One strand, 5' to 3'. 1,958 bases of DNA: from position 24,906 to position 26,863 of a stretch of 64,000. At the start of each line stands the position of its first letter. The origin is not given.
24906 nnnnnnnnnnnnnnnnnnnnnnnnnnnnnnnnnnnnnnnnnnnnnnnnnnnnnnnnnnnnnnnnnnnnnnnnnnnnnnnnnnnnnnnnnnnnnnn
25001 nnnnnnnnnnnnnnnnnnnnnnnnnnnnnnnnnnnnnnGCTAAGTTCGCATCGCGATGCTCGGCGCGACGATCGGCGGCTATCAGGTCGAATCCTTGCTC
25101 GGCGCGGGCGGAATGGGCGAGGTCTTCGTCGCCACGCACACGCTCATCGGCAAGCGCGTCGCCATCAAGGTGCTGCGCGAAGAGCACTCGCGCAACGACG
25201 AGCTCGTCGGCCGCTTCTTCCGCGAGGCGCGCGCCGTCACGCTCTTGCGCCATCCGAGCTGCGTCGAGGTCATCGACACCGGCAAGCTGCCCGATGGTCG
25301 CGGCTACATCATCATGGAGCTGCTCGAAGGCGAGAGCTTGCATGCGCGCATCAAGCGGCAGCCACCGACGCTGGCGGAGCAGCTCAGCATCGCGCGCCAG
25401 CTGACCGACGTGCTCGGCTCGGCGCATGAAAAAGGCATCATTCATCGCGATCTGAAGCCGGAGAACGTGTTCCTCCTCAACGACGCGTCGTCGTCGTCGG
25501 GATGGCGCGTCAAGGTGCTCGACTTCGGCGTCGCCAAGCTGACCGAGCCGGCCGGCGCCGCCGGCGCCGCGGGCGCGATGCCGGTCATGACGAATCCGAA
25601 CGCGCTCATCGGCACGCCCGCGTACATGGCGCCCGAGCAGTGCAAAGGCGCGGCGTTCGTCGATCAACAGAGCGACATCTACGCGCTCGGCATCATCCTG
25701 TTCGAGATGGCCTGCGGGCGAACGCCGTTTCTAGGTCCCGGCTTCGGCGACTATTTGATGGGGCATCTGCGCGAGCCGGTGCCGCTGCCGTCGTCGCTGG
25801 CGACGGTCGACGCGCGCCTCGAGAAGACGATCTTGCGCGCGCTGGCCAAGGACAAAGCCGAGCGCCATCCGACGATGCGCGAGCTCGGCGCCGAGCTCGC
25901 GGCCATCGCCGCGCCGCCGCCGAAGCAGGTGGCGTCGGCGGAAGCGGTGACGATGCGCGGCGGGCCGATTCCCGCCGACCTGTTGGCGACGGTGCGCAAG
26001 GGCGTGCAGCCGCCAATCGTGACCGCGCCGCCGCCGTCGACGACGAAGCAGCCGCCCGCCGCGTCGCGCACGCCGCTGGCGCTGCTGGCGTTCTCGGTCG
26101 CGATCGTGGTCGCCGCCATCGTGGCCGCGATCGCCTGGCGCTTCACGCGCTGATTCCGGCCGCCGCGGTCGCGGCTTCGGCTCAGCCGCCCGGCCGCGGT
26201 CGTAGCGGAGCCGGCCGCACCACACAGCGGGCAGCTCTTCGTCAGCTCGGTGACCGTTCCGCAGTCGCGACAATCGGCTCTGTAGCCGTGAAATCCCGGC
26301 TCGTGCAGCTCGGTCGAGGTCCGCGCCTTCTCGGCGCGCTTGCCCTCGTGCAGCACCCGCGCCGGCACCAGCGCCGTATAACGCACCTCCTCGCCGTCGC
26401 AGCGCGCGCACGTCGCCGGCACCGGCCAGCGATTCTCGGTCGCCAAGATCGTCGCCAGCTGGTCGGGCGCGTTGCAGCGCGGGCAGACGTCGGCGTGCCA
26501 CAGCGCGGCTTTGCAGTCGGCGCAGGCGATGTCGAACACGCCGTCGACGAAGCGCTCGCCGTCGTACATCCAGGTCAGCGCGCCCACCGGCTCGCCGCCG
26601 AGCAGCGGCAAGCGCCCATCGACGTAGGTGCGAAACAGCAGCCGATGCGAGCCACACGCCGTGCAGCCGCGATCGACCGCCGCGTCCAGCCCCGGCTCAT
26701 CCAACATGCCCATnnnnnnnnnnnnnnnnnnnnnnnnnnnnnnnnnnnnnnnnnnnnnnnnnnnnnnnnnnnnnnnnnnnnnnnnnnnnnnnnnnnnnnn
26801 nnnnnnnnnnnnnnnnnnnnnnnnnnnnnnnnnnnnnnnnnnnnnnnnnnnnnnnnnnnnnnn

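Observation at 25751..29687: Pseudokinase-PEGA, surface-tethered His1 (LPMO/His-brace-like) protein, TMEM175 K+ channel and Zn-ribbon protein in one minus-strand cluster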

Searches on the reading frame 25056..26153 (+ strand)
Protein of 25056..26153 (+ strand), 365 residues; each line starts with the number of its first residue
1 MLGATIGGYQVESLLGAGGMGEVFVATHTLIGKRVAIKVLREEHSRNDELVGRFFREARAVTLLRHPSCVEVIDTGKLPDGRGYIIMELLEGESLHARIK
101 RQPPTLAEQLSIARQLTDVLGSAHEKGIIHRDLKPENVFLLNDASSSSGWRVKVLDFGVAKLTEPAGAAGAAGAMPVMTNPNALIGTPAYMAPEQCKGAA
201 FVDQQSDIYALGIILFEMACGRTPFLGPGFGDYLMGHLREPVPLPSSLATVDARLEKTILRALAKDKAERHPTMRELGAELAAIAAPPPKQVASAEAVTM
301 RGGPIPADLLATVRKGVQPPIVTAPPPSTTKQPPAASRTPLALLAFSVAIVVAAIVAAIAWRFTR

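Call 3: search_protein_families(library=pfam, proteins=[window:25056-26153:+], max_evalue=0.1)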
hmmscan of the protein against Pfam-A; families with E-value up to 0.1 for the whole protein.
window:25056-26153:+ (365 aa): 7 families
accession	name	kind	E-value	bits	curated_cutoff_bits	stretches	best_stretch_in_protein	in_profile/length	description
PF00069.31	Pkinase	-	3.9e-42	144.9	31.7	1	9-226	1-198/263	Protein kinase domain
PF07714.23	PK_Tyr_Ser-Thr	-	7.6e-25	88.1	23.1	1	11-279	3-256/258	Protein tyrosine and serine/threonine kinase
PF01636.29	APH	-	2.6e-05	24.5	23.2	1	112-165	154-202/239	Phosphotransferase enzyme family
PF03109.22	ABC1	-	0.00017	21.3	22.9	1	84-161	144-215/244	ABC1 atypical kinase-like domain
PF06293.20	Kdo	-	0.0053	16.7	21.3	1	81-160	90-169/207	Lipopolysaccharide kinase (Kdo/WaaP) family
PF17667.7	Pkinase_fungal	-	0.009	15.2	24.1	1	125-195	305-364/387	Fungal protein kinase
PF21932.3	M2AP_beta_dom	-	0.091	13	27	0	137-165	120-148/170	MIC2-associated protein, central beta-domain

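Call 4: search_protein_families(library=ncbifam, proteins=[window:25056-26153:+], max_evalue=0.1)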
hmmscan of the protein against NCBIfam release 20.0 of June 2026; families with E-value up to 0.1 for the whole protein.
window:25056-26153:+ (365 aa): 21 families
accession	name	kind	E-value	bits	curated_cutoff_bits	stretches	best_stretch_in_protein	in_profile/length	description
NF033483.0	PknB_PASTA_kin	equivalog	5.1e-77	260.2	450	1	9-361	9-354/563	Stk1 family PASTA domain-containing Ser/Thr kinase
NF052427.1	StpK7MSMEG_1200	equivalog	1.3e-48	165.9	900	1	4-289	4-274/601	serine/threonine protein kinase StpK7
NF047741.1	antiphage_MADS6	equivalog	1.8e-46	158.9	460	2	94-295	284-471/612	methylation-associated defense system protein kinase MAD6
TIGR03903.1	TOMM_kin_cyc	equivalog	9.9e-44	149.5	705.75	1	32-284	3-247/1267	TOMM system kinase/cyclase fusion protein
NF009651.0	PRK13184.1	equivalog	1.3e-36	126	839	1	7-282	2-288/932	serine/threonine-protein kinase PknD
NF053615.1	SerThrKinAfsKStmc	equivalog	1.6e-27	96.5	1300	1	6-284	12-267/809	protein serine/threonine kinase AfsK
NF038150.1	lanthi_synth_IV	equivalog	1.7e-25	89.5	650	1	9-315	191-486/851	class IV lanthionine synthetase LanL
NF033442.0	BREX_PglW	equivalog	6e-21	73.9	990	1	7-280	512-765/1391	BREX system serine/threonine kinase PglW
NF038151.1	lanthi_synth_III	equivalog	2.4e-14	52.7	575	1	8-250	221-456/833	class III lanthionine synthetase LanKC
NF043056.1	T4SS_LegK1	equivalog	8.9e-11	41.1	550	1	32-216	103-281/516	Dot/Icm T4SS effector kinase LegK1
NF058632.1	SerThrKinPrkT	equivalog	1.2e-10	41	280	1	9-143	23-153/322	serine/threonine protein kinase PrkT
TIGR03724.2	arch_bud32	equivalog_domain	4.7e-08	32.8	125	1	79-165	64-136/193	KEOPS complex kinase/ATPase Bud32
NF011464.0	PRK14879.1-7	equivalog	5.1e-07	29.6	246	1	83-169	81-158/221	Kae1-associated kinase Bud32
NF011463.0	PRK14879.1-4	equivalog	2e-06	27.4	188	1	24-163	30-163/237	Kae1-associated kinase Bud32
NF007174.0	PRK09605.1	equivalog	4.9e-06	25.3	447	1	51-165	380-478/535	bifunctional N(6)-L-threonylcarbamoyladenine synthase/serine/threonine protein kinase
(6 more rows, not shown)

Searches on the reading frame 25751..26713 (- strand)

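Call 3: search_protein_families(library=pfam, proteins=[window:25751-26713:-], max_evalue=0.1)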
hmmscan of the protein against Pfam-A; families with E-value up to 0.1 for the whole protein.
window:25751-26713:- (320 aa): 1 family
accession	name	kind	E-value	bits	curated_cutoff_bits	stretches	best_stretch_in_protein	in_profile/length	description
PF21349.2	RUBY_RBDX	-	0.079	12.9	26.5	1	148-167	3-25/30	Rubrerythrin, rubredoxin-like domain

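Call 4: search_protein_families(library=ncbifam, proteins=[window:25751-26713:-], max_evalue=0.1)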
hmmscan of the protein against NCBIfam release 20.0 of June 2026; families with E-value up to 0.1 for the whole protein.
window:25751-26713:- (320 aa): 2 families
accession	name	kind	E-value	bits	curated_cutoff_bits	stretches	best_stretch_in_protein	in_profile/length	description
NF040506.1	PG0870_Nterm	domain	0.058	13.5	50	1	76-108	13-45/56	PG0870-related protein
NF004070.0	PRK05580.2-2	equivalog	0.073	11.2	921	0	124-173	442-490/729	primosomal protein N'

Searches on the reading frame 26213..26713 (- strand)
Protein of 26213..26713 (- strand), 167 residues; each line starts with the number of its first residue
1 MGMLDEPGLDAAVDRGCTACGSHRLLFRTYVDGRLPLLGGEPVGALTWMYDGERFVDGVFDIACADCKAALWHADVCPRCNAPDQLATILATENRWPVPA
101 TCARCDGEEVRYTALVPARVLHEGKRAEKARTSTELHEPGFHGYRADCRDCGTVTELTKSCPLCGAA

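Call 37: find_homologous_proteins(query=window:26213-26713:-, max_evalue=0.001)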
Query seq(167 aa) (167 aa): 397 proteins with E <= 0.001 among 502 candidates; the best 120 are listed.
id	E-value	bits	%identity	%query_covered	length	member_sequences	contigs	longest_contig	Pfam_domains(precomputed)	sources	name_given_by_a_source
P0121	2.4e-106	371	94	97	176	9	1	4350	-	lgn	-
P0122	5.2e-85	302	77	99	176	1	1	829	-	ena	-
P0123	1.1e-80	288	72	99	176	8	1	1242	-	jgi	jgi:hypothetical protein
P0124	2.3e-80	287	72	99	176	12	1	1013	-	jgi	jgi:hypothetical protein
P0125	1.7e-79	284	73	99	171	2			-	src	-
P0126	2.3e-78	280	69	99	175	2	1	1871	-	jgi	jgi:hypothetical protein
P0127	8.2e-78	278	70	99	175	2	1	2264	-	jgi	jgi:hypothetical protein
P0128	3.5e-77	276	69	99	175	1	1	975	-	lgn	-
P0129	5.6e-77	276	68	98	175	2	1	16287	-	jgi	jgi:hypothetical protein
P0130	5.7e-77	276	72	99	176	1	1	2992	-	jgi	jgi:hypothetical protein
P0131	5.8e-77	276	70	95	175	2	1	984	-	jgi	-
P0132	7.9e-77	275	69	99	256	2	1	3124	-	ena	-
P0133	8.9e-77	275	70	99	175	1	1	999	-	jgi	jgi:hypothetical protein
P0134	3.1e-76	273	70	99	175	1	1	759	-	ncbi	-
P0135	4.0e-76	273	68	99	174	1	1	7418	-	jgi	jgi:hypothetical protein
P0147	7.0e-75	269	68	99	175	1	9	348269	-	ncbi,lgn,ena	-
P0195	3.6e-72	260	66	99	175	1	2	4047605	-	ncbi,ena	-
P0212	5.8e-71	256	65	99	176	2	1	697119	-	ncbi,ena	-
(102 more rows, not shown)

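Call 38: find_encoding_contigs(protein=P0195, flank=5000, max_places=2)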
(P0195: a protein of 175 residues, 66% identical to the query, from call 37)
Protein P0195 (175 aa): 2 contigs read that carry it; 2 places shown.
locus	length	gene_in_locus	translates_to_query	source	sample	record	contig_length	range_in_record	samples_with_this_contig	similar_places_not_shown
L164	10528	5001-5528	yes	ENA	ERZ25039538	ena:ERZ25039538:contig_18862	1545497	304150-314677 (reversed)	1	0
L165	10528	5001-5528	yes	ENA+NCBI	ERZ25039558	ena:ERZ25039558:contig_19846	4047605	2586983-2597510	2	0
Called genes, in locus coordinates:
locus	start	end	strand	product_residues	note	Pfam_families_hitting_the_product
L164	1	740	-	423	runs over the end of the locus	PF02771:Acyl-CoA_dh_N, PF02770:Acyl-CoA_dh_M, PF00441:Acyl-CoA_dh_1, PF08028:Acyl-CoA_dh_2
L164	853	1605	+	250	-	-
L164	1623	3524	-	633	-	PF07676:PD40 (faint)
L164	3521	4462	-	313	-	PF00005:ABC_tran, PF02463:SMC_N (faint), PF13304:AAA_21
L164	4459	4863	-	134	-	PF00392:GntR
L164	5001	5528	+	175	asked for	-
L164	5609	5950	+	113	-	-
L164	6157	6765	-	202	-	PF13527:Acetyltransf_9 (faint), PF00583:Acetyltransf_1, PF13508:Acetyltransf_7, PF13673:Acetyltransf_10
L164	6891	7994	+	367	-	PF03109:ABC1 (faint), PF00069:Pkinase, PF01636:APH (faint), PF07714:PK_Tyr_Ser-Thr, PF17667:Pkinase_fungal (weak)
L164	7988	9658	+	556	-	PF08308:PEGA, PF03480:DctP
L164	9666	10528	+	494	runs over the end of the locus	-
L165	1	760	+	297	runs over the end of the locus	-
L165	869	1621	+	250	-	-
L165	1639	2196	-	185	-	-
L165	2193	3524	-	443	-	-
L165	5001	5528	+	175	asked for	-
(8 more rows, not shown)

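Call 39: find_encoding_contigs(protein=P0147, flank=5000, max_places=2)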
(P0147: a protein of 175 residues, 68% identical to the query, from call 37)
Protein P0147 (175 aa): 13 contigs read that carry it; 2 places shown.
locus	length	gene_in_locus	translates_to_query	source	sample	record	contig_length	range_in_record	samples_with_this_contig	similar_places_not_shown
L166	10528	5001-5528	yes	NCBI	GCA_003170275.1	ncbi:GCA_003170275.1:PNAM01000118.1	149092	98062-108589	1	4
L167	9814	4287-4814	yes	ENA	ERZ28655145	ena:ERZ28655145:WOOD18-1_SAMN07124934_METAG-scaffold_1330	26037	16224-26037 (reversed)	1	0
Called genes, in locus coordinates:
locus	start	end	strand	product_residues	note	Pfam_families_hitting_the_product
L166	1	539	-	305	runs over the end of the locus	-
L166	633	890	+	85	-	-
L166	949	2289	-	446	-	PF03781:FGE-sulfatase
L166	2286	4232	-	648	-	PF03781:FGE-sulfatase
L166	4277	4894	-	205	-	PF02798:GST_N, PF13417:GST_N_3, PF13409:GST_N_2, PF00043:GST_C, PF14497:GST_C_3, PF13410:GST_C_2 (weak)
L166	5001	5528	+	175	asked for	-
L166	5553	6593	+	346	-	PF00199:Catalase (faint)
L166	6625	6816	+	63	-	PF05532:CsbD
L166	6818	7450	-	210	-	PF01323:DSBA, PF13462:Thioredoxin_4 (faint), PF13743:Thioredoxin_5 (faint)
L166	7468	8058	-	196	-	PF03942:DTW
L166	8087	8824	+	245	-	-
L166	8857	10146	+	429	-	PF00285:Citrate_synt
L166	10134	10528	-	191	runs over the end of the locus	PF00413:Peptidase_M10 (weak)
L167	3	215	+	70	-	?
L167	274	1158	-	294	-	PF03781:FGE-sulfatase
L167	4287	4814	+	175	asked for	-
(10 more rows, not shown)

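Call 40: find_encoding_contigs(protein=P0212, flank=5000, max_places=2)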
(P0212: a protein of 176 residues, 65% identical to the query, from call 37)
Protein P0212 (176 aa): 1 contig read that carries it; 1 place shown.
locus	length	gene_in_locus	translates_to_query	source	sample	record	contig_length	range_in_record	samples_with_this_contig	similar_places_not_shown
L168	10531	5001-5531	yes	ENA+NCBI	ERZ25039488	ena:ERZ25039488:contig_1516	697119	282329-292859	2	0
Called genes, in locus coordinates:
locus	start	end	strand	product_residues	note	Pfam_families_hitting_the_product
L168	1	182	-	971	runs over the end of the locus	-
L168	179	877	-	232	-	-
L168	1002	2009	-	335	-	PF03537:Glyco_hydro_114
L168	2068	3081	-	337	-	PF28492:Beta_helix_4 (faint), PF13229:Beta_helix (weak)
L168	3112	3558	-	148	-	-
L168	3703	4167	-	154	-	-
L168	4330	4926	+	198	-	-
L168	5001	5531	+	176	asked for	-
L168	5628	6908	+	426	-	PF04542:Sigma70_r2, PF08281:Sigma70_r4_2, PF04545:Sigma70_r4 (faint), PF20239:DUF6596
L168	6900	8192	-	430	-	PF04542:Sigma70_r2, PF08281:Sigma70_r4_2, PF20239:DUF6596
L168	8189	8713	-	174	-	-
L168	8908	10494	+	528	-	PF22422:MGH1-like_GH, PF01204:Trehalase, PF03200:Glyco_hydro_63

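Call 55: search_protein_families(library=pfam, proteins=[window:26213-26713:-], max_evalue=10)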
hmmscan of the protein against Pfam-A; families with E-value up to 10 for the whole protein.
seq(167 aa): 10 families
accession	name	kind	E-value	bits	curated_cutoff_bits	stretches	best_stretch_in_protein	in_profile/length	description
PF01155.25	HypA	-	0.054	14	28.9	1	144-166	69-94/112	Hydrogenase/urease nickel incorporation, metallochaperone, hypA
PF21349.2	RUBY_RBDX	-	0.076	12.9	26.5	2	148-166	3-24/30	Rubrerythrin, rubredoxin-like domain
PF14354.12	Lar_restr_allev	-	0.089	13.5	28.6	1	76-107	5-33/58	Restriction alleviation protein Lar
PF21957.2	Zn_ribbon_16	-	0.27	11.7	27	1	76-108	16-47/65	Zinc beta-ribbon finger, putative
PF07191.17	Zn_ribbon_6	-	0.27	11.7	25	2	61-83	16-38/67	Double zinc ribbon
PF24441.1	DUF7560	-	0.54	10.5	27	1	4-22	17-35/44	Family of unknown function (DUF7560)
PF13920.12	zf-C3HC4_3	-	1.3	9.4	27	2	63-83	25-45/49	Zinc finger, C3HC4 type (RING finger)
PF12898.13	Stc1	-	2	9.4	24.8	0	61-105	38-82/84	Stc1 domain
PF20120.5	DUF6510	-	8.7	6.7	26.4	1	76-112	28-64/86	Family of unknown function (DUF6510)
PF23455.1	DUF7129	-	8.9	6.6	30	1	148-166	14-35/45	Domain of unknown function (DUF7129)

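Call 58: find_related_loci(query=window:26213-26713:-, collection=genome_contigs, flank=4000)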
Query seq(167 aa) (167 aa) in genome_contigs; peptide patterns used: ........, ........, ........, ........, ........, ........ (x = any residue, [..] = any of these).
128 stretches matched a pattern; 5 encode a relative of the query (tblastn E <= 1e-3); 5 distinct loci.
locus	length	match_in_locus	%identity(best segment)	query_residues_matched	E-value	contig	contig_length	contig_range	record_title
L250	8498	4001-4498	68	1-166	9e-78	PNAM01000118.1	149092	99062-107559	MAG: Myxococcales bacterium isolate palsa_1104 73.20110800_P1D.52_contig_2422, whole genome shotgun sequence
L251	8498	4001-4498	69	1-166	3e-77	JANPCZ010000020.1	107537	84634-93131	MAG: Myxococcales bacterium isolate VAR_78_metabat_446 VAR_78_k141_1005416, whole genome shotgun sequence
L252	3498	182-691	67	1-166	3e-75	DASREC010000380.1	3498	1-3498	MAG TPA_asm: Polyangia bacterium isolate SMAG_U9996 k141_2361657, whole genome shotgun sequence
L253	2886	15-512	63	1-166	1e-73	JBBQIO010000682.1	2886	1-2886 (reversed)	MAG: Polyangia bacterium isolate Co_metawrap_805 Cmw_805_k141_28930888_length_2886_cov_7.0000, whole genome shotgun sequ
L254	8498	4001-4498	60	1-166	3e-66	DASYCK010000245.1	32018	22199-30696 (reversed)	MAG TPA_asm: Polyangia bacterium isolate SMAG_U4931 k141_1267160, whole genome shotgun sequence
